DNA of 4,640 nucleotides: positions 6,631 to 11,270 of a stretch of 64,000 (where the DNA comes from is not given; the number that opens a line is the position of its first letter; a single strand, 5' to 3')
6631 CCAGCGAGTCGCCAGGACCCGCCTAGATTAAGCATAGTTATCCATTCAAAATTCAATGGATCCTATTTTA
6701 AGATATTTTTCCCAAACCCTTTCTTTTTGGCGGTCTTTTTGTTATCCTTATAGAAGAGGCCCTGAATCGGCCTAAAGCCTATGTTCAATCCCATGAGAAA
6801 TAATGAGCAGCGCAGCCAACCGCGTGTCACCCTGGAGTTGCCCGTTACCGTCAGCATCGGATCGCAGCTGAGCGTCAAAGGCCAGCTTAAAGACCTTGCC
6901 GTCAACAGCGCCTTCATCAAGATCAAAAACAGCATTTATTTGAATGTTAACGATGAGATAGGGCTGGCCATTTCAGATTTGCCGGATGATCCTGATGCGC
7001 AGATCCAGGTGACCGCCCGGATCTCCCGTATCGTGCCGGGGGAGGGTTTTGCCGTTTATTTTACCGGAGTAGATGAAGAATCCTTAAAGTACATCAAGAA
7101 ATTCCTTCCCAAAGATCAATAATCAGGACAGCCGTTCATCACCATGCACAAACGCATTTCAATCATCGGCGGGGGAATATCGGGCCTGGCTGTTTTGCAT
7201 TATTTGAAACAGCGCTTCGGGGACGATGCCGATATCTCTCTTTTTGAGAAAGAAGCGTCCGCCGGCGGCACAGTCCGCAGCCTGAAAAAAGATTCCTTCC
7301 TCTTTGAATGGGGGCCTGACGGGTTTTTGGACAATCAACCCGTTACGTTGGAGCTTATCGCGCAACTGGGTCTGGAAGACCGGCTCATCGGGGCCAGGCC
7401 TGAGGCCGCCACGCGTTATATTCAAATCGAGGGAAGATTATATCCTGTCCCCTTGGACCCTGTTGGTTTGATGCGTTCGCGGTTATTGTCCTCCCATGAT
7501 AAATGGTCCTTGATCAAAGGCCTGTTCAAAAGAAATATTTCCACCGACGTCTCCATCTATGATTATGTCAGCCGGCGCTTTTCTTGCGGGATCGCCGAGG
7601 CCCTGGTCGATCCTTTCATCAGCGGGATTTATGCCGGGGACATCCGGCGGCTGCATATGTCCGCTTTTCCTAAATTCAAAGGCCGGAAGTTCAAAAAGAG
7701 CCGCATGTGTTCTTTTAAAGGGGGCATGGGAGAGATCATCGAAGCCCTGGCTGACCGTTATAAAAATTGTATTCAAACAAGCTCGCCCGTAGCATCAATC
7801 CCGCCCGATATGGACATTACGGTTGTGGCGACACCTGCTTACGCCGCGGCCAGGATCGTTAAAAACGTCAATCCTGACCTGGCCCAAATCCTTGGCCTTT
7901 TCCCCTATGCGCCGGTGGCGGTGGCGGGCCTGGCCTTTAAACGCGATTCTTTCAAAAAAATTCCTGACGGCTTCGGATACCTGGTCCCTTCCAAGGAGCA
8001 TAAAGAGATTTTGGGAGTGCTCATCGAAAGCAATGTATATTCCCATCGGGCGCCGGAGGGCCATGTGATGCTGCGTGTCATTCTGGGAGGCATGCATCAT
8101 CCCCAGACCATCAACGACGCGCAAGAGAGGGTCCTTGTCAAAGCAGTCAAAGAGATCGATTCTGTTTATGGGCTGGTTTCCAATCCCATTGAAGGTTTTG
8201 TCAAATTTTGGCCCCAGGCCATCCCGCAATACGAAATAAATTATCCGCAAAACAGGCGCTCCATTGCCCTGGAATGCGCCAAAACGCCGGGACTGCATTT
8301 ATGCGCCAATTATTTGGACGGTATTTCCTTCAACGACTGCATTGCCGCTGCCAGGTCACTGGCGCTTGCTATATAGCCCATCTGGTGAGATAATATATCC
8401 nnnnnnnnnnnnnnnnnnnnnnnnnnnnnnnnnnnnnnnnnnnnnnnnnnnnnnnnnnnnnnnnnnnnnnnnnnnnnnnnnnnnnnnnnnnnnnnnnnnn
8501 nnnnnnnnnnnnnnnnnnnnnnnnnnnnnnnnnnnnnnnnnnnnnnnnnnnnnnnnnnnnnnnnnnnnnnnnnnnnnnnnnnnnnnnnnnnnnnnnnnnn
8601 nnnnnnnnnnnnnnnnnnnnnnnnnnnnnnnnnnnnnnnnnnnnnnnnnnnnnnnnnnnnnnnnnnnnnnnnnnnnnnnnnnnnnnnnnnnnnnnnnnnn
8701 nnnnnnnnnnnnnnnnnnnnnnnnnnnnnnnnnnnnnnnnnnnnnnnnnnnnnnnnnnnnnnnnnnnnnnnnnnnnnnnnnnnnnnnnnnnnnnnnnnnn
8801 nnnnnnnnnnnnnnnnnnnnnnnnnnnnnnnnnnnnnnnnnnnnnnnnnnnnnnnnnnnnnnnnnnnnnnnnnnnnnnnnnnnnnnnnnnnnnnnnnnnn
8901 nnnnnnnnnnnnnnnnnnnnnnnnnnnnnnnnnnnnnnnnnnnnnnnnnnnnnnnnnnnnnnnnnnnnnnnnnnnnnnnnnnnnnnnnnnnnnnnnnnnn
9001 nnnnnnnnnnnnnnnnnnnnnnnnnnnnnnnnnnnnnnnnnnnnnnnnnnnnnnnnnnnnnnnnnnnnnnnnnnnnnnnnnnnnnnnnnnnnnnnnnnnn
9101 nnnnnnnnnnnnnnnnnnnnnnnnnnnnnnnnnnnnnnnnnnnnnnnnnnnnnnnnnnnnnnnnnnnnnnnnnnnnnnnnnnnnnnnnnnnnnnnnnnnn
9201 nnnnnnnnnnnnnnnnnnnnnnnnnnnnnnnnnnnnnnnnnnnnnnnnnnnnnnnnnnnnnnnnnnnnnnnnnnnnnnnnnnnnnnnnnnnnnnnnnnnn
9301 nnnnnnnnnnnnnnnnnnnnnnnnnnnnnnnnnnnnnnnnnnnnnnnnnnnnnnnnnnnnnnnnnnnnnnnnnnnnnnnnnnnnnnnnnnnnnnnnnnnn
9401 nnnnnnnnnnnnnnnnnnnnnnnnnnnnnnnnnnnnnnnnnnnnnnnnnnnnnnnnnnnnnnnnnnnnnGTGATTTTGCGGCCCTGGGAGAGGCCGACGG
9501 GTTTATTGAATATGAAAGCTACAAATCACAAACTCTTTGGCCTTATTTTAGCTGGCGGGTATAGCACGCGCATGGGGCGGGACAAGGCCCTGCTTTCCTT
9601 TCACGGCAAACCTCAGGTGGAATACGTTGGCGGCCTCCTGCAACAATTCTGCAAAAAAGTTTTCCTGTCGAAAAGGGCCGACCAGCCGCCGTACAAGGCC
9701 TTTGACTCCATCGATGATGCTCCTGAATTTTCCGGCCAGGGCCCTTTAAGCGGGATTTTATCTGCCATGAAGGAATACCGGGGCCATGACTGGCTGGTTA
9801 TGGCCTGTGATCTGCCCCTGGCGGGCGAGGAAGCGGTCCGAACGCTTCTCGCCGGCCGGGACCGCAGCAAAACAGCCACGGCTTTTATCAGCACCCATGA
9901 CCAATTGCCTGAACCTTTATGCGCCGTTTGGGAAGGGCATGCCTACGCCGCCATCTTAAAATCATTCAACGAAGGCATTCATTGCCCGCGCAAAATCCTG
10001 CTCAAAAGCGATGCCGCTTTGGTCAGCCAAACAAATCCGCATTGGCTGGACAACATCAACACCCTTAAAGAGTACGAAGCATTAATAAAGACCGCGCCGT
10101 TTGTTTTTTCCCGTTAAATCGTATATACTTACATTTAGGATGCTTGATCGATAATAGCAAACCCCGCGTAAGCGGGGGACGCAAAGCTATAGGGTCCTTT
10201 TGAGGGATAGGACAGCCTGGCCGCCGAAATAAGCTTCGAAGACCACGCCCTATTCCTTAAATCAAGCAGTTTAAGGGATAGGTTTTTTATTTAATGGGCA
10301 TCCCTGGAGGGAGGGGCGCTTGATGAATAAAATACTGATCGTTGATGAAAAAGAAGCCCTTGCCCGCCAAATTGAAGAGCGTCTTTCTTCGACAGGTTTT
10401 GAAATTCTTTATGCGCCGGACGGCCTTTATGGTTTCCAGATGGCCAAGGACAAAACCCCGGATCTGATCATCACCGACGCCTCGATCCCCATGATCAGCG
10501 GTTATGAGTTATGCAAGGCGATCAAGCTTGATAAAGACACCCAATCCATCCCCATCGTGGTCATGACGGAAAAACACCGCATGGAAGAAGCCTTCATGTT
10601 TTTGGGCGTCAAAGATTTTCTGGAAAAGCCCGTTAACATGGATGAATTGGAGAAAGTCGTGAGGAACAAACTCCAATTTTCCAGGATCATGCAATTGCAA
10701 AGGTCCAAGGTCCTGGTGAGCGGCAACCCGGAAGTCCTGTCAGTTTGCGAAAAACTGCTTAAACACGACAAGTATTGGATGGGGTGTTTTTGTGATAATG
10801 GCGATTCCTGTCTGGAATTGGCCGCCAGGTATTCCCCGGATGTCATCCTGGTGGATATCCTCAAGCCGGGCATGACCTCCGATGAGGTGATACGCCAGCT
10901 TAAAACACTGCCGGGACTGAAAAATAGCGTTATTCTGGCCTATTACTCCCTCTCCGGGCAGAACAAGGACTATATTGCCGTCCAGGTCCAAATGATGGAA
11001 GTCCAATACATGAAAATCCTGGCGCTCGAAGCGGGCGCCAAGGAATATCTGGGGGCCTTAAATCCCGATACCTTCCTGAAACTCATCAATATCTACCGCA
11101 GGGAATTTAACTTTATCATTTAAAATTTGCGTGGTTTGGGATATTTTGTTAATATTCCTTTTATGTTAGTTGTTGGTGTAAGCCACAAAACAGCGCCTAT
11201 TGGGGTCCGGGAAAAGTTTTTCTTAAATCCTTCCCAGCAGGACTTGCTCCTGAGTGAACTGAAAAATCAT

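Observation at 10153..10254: GEMM-I (c-di-GMP) riboswitch-like element in the leader of a tandem receiver-domain gene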

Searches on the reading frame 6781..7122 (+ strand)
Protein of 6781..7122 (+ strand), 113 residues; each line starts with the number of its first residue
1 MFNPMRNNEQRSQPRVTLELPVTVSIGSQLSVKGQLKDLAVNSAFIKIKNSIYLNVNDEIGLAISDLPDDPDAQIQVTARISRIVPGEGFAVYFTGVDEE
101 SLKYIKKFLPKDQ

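Call 64: search_protein_families(library=pfam, proteins=[window:6781-7122:+], max_evalue=0.001)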
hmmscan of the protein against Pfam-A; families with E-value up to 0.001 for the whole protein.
window:6781-7122:+ (113 aa): 1 family
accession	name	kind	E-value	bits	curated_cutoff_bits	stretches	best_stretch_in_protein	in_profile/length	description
PF07238.19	PilZ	-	1.3e-09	38.8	22.5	1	9-109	1-100/102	PilZ domain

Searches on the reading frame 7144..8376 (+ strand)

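Call 64: search_protein_families(library=pfam, proteins=[window:7144-8376:+], max_evalue=0.001)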
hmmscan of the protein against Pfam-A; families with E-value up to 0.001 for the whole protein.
window:7144-8376:+ (410 aa): 4 families
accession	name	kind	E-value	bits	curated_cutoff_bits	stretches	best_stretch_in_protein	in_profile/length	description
PF01593.30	Amino_oxidase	-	9.5e-35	121.2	19.8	1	12-407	1-439/443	Flavin containing amine oxidoreductase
PF13450.12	NAD_binding_8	-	2.3e-11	44.2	21.9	1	7-75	1-68/68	NAD(P)-binding Rossmann-like domain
PF01266.30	DAO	-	0.00014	21.9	27.9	1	5-43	2-38/353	FAD dependent oxidoreductase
PF13454.12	NAD_binding_9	-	0.00064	20.2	21.8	0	7-45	2-41/155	FAD-NAD(P)-binding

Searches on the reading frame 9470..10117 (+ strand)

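Call 13: search_protein_families(library=pfam, proteins=[window:9470-10117:+], max_evalue=0.01)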
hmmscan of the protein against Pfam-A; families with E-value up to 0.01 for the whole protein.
window:9470-10117:+ (215 aa): 1 family
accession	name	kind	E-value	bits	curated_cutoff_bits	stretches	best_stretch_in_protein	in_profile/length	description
PF12804.13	NTP_transf_3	-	4.7e-30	105.3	27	1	24-164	1-143/160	MobA-like NTP transferase domain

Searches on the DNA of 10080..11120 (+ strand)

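Call 5: search_rna_families(source=window, start=10080, end=10340, threshold=evalue, max_evalue=10, show_alignments=4)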
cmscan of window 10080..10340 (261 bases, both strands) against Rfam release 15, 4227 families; matches with E-value up to 10: 2.
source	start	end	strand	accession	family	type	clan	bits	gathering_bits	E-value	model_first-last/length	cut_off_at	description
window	10147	10229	+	RF03167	c-di-GMP-I-GGC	Cis-reg; riboswitch;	CL00126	60.3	59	4e-14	1-80/80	no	c-di-GMP-I-GGC riboswitch aptamer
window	10156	10179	+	RF01356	CRISPR-DR28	Gene; CRISPR;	-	20.8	35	0.18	1-24/24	no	CRISPR RNA direct repeat element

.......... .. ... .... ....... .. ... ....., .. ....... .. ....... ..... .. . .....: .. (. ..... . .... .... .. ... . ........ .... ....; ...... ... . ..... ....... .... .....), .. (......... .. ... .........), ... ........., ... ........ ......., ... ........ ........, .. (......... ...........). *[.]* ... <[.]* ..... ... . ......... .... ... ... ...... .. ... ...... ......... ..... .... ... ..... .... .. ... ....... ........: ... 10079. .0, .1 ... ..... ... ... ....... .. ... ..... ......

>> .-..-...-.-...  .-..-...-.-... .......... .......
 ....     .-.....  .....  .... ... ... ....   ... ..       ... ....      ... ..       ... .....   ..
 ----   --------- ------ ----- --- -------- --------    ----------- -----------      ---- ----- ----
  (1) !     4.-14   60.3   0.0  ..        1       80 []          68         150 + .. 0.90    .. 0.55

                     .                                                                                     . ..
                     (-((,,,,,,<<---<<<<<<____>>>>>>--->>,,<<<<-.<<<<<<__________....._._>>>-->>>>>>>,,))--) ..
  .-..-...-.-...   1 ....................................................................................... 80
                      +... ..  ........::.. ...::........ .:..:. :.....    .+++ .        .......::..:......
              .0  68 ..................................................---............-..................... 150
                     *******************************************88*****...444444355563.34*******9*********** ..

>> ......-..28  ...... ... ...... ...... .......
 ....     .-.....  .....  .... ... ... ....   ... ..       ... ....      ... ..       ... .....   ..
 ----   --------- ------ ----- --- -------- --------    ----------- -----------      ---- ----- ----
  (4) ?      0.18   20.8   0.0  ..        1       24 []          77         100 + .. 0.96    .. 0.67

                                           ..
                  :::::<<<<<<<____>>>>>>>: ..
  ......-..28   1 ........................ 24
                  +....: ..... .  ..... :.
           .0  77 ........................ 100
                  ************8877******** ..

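Call 19: search_rna_families(sources=[L001, L081, L082, L084, L003, L010, L028], threshold=evalue, max_evalue=0.01, show_alignments=5)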
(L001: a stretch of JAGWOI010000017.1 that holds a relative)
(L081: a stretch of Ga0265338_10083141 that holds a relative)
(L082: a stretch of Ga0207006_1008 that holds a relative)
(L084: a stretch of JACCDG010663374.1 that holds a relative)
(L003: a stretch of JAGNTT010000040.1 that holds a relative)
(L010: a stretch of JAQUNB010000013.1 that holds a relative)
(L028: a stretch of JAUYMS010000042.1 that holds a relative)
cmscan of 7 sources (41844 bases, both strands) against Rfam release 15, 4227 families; matches with E-value up to 0.01: 5.
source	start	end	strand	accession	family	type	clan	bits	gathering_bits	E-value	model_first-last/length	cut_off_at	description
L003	1962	2048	+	RF03167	c-di-GMP-I-GGC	Cis-reg; riboswitch;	CL00126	72.3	59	2.2e-15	1-80/80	no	c-di-GMP-I-GGC riboswitch aptamer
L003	3581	3664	-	RF03167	c-di-GMP-I-GGC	Cis-reg; riboswitch;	CL00126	64.4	59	4.2e-13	1-80/80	no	c-di-GMP-I-GGC riboswitch aptamer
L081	133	213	+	RF03167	c-di-GMP-I-GGC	Cis-reg; riboswitch;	CL00126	59.5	59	1.1e-11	1-80/80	no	c-di-GMP-I-GGC riboswitch aptamer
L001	2920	2998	+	RF03167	c-di-GMP-I-GGC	Cis-reg; riboswitch;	CL00126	58.9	59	1.6e-11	1-80/80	no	c-di-GMP-I-GGC riboswitch aptamer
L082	2841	2917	+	RF03167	c-di-GMP-I-GGC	Cis-reg; riboswitch;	CL00126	55.8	59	1.2e-10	1-80/80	no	c-di-GMP-I-GGC riboswitch aptamer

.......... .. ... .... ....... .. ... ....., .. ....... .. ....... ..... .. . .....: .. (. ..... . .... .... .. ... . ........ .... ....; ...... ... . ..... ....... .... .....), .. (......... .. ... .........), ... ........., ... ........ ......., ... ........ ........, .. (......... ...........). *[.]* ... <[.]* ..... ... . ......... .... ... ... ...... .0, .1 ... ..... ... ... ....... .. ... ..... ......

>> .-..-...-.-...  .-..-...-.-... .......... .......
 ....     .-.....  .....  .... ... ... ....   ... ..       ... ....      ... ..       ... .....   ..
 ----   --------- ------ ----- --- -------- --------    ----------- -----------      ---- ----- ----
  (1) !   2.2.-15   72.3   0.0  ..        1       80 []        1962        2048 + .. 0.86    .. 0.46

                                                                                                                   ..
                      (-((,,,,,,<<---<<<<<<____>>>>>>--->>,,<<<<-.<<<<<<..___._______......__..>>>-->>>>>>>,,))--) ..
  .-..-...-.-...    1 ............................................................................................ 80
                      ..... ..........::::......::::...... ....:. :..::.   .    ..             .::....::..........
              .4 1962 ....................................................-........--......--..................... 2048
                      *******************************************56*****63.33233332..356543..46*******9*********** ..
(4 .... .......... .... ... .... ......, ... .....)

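Call 36: search_rna_families(sources=[L161, L162, L163, L165, L167, L169, L170, L172, L173, L174, L175, L177], threshold=evalue, max_evalue=0.1, show_alignments=0)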
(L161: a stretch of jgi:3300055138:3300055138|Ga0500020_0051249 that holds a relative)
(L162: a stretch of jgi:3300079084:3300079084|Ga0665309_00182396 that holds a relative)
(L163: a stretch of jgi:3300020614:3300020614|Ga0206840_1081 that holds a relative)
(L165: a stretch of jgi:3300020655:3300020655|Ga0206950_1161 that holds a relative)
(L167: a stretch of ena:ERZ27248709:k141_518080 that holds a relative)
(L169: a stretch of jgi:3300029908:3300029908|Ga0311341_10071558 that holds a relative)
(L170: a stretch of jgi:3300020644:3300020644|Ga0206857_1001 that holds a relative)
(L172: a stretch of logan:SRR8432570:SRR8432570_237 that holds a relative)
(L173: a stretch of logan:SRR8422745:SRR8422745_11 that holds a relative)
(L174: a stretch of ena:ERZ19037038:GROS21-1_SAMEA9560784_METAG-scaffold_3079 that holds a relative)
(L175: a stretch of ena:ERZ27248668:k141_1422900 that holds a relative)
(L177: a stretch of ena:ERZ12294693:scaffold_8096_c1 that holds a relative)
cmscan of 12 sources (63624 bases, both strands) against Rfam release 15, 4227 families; matches with E-value up to 0.1: 9.
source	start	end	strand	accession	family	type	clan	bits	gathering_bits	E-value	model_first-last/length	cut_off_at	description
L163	2342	2419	+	RF03167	c-di-GMP-I-GGC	Cis-reg; riboswitch;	CL00126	60.5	59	8.2e-12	1-80/80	no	c-di-GMP-I-GGC riboswitch aptamer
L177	2327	2407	+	RF03167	c-di-GMP-I-GGC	Cis-reg; riboswitch;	CL00126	60.5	59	8.7e-12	1-80/80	no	c-di-GMP-I-GGC riboswitch aptamer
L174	2338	2418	+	RF03167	c-di-GMP-I-GGC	Cis-reg; riboswitch;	CL00126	60.1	59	1.1e-11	1-80/80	no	c-di-GMP-I-GGC riboswitch aptamer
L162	2330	2412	+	RF03167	c-di-GMP-I-GGC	Cis-reg; riboswitch;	CL00126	58.9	59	2.4e-11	1-80/80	no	c-di-GMP-I-GGC riboswitch aptamer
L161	2345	2422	+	RF03167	c-di-GMP-I-GGC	Cis-reg; riboswitch;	CL00126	57.7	59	5.3e-11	1-80/80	no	c-di-GMP-I-GGC riboswitch aptamer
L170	2342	2426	+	RF03167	c-di-GMP-I-GGC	Cis-reg; riboswitch;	CL00126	57.4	59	6.7e-11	1-80/80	no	c-di-GMP-I-GGC riboswitch aptamer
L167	2304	2414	+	RF03167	c-di-GMP-I-GGC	Cis-reg; riboswitch;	CL00126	55.2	59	2.8e-10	1-80/80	no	c-di-GMP-I-GGC riboswitch aptamer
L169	180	290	+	RF03167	c-di-GMP-I-GGC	Cis-reg; riboswitch;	CL00126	55.2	59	2.8e-10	1-80/80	no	c-di-GMP-I-GGC riboswitch aptamer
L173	2324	2404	+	RF03167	c-di-GMP-I-GGC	Cis-reg; riboswitch;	CL00126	54.8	59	3.6e-10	1-80/80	no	c-di-GMP-I-GGC riboswitch aptamer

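Call 66: build_rna_model(alignment_id=A2, structure=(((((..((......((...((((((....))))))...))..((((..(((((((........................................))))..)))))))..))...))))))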
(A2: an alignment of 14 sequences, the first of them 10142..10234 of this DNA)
Model R1 built from alignment A2 (14 sequences, 121 columns); structure: as given.
model positions 91; base pairs 26; branch points 1; effective number of sequences 1.14; information 0.627 bits per position. Calibrated on 0.2 Mb of random sequence (short: E-values are rough).
structure used (alignment columns):
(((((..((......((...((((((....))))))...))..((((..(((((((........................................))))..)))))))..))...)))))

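Call 68: search_with_rna_model(model_id=R1, sources=[window, L001, L002, L003, L004, L005, L008, L010, L013, L015, L017, L020, L025, L028, L031, L033, L037, L038, L040, L043, L046, L047, L048, L054, L055, L060, L061, L062, L064, L065, L070, L071, L079, L081, L082, L083, L084, L086, L091, L092, L093, L096, L100, L102, L123, L127, L139, L140, L143, L145, L146, L161, L162, L163, L165, L167, L170, L172, L173, L174, L175, L177], max_evalue=1)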
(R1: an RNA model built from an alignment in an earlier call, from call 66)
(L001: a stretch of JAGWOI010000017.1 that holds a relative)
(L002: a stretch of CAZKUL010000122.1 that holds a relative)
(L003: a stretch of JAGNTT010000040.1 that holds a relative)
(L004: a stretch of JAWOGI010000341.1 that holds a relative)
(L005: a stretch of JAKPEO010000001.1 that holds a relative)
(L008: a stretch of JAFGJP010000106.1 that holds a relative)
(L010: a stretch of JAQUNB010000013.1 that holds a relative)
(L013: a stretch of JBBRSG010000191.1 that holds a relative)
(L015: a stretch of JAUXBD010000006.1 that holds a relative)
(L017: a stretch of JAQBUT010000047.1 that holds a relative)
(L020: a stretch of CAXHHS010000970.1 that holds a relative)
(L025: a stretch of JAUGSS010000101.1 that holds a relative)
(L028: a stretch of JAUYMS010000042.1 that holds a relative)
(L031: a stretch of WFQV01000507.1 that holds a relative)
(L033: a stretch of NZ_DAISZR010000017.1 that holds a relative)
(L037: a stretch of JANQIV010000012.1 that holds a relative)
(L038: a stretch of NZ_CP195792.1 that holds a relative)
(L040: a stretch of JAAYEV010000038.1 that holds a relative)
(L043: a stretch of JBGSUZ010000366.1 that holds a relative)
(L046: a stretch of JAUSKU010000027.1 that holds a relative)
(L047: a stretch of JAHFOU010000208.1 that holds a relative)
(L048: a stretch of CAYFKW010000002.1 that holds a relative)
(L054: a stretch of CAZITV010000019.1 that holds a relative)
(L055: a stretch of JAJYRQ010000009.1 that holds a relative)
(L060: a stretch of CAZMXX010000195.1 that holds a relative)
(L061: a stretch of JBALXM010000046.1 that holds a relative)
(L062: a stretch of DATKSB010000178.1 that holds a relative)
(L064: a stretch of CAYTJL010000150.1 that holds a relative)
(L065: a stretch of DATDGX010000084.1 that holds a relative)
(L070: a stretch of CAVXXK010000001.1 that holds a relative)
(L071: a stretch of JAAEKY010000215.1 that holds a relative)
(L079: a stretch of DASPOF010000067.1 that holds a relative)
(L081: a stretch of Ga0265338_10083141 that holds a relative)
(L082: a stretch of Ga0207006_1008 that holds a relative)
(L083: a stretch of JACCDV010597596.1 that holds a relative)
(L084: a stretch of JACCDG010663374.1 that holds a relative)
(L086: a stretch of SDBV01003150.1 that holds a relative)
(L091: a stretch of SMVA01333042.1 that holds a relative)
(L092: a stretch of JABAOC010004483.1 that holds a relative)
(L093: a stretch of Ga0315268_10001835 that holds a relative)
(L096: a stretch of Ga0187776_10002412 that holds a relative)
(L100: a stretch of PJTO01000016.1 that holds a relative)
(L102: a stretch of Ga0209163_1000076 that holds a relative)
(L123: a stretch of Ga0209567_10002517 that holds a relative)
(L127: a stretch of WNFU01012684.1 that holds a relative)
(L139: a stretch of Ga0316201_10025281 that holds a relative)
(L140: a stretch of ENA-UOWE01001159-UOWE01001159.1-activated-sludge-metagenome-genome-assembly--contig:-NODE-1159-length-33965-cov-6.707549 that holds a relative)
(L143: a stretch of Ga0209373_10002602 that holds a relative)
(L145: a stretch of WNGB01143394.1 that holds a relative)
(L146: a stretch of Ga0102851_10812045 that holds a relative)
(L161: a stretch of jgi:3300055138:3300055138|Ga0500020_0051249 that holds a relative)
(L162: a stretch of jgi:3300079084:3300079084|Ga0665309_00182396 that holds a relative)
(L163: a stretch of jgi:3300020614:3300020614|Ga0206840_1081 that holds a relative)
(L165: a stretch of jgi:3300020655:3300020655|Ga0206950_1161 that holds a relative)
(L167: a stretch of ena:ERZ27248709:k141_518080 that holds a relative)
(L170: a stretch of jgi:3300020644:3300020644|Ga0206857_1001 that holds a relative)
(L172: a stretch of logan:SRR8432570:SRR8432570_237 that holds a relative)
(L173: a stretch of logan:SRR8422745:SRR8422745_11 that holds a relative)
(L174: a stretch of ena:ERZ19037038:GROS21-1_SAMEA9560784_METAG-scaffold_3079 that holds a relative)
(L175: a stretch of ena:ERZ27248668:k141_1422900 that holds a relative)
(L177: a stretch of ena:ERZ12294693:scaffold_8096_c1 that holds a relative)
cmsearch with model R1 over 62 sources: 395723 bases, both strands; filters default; matches with E-value up to 1: 17.
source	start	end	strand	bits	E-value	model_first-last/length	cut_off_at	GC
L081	128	218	+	111.5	1.3e-37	1-91/91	no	0.48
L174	2333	2423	+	108.5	1.7e-36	1-91/91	no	0.49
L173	2319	2409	+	108.4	1.9e-36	1-91/91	no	0.49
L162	2325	2417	+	104.4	5.8e-35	1-91/91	no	0.45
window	10142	10234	+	102.1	4.2e-34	1-91/91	no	0.55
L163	2337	2424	+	101.6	6.2e-34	1-91/91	no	0.53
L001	2915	3003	+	100.3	1.9e-33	1-91/91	no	0.53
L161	2340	2427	+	99.8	2.9e-33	1-91/91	no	0.48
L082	2836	2922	+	97.8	1.6e-32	1-91/91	no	0.51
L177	2322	2412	+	97.8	1.7e-32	1-91/91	no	0.56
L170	2337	2431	+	96.8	4e-32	1-91/91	no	0.48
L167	2299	2419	+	93.4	7e-31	1-91/91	no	0.49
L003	3576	3669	-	84.3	1.6e-27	1-91/91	no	0.55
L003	1958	2053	+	82.6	6.9e-27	1-91/91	no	0.46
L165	2263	2423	+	67.7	2.3e-21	1-91/91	no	0.5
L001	5117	5202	-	16.9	0.018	1-91/91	no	0.48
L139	94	146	+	13.5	0.31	1-91/91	no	0.51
